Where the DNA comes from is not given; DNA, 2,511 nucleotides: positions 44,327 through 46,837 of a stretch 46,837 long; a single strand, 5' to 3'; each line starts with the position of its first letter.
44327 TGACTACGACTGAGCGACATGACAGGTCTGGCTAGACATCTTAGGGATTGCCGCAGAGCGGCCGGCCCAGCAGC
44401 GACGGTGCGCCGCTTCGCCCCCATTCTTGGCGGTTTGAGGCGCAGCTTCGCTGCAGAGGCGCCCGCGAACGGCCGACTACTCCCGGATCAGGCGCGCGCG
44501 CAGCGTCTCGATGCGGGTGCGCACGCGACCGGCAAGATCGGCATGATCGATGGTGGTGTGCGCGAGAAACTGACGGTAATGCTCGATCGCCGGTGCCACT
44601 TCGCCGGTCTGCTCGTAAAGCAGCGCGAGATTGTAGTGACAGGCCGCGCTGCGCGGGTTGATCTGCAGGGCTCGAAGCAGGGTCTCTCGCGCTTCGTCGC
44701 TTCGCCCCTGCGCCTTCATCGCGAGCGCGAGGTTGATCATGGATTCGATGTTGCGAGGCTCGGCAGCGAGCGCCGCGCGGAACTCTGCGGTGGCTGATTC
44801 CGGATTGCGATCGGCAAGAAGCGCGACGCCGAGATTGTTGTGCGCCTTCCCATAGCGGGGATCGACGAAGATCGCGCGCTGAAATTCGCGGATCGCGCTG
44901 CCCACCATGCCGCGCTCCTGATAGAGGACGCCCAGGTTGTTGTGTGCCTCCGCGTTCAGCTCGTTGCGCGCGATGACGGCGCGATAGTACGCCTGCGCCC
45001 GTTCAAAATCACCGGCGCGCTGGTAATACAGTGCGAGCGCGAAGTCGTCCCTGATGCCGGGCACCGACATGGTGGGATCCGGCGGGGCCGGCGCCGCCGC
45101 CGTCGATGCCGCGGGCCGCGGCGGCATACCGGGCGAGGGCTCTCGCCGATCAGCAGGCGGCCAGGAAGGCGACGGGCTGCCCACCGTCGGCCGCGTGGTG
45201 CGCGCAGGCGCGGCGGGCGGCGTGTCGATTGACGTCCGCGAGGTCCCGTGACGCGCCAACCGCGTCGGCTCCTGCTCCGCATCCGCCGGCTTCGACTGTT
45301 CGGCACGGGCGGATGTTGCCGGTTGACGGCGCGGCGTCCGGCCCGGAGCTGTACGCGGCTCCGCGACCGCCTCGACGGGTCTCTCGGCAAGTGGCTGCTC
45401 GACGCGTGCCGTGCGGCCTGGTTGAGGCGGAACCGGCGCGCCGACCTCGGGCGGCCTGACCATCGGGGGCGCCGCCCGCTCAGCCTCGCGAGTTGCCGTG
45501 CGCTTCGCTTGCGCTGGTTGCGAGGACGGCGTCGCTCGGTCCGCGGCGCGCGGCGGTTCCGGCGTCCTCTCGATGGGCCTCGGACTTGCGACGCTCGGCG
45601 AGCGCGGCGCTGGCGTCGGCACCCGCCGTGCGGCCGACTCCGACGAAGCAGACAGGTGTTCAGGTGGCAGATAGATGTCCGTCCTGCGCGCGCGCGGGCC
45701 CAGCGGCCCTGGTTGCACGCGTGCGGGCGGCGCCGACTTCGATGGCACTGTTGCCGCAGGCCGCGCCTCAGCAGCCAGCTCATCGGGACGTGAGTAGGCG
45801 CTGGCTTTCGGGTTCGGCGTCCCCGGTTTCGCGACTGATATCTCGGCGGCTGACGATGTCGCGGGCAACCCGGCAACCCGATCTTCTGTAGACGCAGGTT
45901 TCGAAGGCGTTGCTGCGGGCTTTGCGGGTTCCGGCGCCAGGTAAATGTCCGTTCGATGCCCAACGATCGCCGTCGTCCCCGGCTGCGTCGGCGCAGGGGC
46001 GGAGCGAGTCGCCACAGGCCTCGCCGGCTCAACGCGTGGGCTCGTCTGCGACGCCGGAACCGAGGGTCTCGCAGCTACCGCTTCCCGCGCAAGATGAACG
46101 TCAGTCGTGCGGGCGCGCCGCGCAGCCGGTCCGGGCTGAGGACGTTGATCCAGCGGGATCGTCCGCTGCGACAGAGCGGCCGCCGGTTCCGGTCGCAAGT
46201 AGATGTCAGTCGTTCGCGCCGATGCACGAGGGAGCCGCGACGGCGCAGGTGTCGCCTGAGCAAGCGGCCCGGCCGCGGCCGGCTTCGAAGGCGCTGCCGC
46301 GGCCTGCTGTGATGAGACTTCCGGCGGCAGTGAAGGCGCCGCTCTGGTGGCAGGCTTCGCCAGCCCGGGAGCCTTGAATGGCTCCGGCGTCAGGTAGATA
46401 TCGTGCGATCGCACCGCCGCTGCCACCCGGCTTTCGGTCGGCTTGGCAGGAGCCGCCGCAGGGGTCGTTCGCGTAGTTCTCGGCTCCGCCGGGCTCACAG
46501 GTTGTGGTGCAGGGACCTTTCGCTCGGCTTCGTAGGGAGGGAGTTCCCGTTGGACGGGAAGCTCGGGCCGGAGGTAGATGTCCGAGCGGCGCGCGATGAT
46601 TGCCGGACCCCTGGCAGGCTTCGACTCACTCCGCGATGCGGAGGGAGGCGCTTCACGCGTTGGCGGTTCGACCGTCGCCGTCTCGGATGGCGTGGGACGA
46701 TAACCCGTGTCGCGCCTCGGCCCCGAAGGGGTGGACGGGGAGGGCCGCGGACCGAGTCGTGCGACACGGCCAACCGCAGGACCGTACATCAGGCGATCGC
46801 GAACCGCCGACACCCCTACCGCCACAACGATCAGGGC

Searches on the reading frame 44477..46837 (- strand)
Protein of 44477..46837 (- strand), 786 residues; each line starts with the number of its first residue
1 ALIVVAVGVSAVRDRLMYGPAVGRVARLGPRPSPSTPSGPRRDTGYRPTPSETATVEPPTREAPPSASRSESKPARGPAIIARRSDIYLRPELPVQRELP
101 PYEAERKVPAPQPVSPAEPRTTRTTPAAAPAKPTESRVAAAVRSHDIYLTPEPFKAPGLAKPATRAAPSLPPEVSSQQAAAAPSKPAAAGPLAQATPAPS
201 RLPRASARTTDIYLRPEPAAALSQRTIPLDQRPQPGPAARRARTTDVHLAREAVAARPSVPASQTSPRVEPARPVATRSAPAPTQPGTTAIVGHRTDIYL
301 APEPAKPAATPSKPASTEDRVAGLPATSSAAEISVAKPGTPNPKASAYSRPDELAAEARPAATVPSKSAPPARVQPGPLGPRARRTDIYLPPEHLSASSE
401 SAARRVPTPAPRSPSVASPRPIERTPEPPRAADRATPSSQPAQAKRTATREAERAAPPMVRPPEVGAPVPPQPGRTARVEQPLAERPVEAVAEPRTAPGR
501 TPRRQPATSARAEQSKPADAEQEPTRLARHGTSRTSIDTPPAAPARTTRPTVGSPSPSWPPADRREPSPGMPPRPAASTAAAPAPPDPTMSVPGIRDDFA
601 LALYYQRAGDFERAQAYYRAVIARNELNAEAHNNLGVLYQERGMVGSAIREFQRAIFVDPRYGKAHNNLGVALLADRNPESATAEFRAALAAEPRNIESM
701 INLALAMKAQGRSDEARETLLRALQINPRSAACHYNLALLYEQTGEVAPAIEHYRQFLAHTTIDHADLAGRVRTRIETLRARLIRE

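Call 26: search_protein_families(library=pfam, proteins=[window:44477-46837:-], max_evalue=0.01)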
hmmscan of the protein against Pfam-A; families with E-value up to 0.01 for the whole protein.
window:44477-46837:- (786 aa): 19 families
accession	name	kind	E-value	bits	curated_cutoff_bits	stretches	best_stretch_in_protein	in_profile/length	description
PF07719.23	TPR_2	-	9.1e-24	82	27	4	699-729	3-33/34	Tetratricopeptide repeat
PF13432.12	TPR_16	-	2.6e-20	72.9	32.7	3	599-639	1-41/65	Tetratricopeptide repeat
PF13431.12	TPR_17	-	6e-20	70.2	24.4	3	686-718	2-34/34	Tetratricopeptide repeat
PF00515.34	TPR_1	-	1.8e-19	69.1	27.8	2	629-662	1-34/34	Tetratricopeptide repeat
PF13414.12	TPR_11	-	5.8e-18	64.7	26.8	3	709-745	6-42/42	TPR repeat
PF13181.12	TPR_8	-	1.2e-16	59.8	25.7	0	698-728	2-32/34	Tetratricopeptide repeat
PF14559.12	TPR_19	-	2.1e-15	57.2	25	2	673-723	1-51/68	Tetratricopeptide repeat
PF13428.12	TPR_14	-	3.2e-14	52.5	23.5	2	702-739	6-43/44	Tetratricopeptide repeat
PF13424.12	TPR_12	-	1.2e-11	45.1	30.1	3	699-758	5-72/77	Tetratricopeptide repeat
PF13176.12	TPR_7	-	4.8e-10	39.2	27.9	0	735-761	3-29/36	Tetratricopeptide repeat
PF13174.12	TPR_6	-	5.1e-10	39.8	26.3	0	699-730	2-33/33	Tetratricopeptide repeat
PF13371.12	TPR_9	-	1.8e-08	34.7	35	1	708-776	6-72/73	Tetratricopeptide repeat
PF12895.13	ANAPC3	-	3.5e-07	30.8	27.2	1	683-755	7-80/82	Anaphase-promoting complex, cyclosome, subunit 3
PF13374.12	TPR_10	-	3.7e-06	27.2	27.5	0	698-726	3-31/42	Tetratricopeptide repeat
PF14561.12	TPR_20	-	1.2e-05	25.9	25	1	681-759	6-86/90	Tetratricopeptide repeat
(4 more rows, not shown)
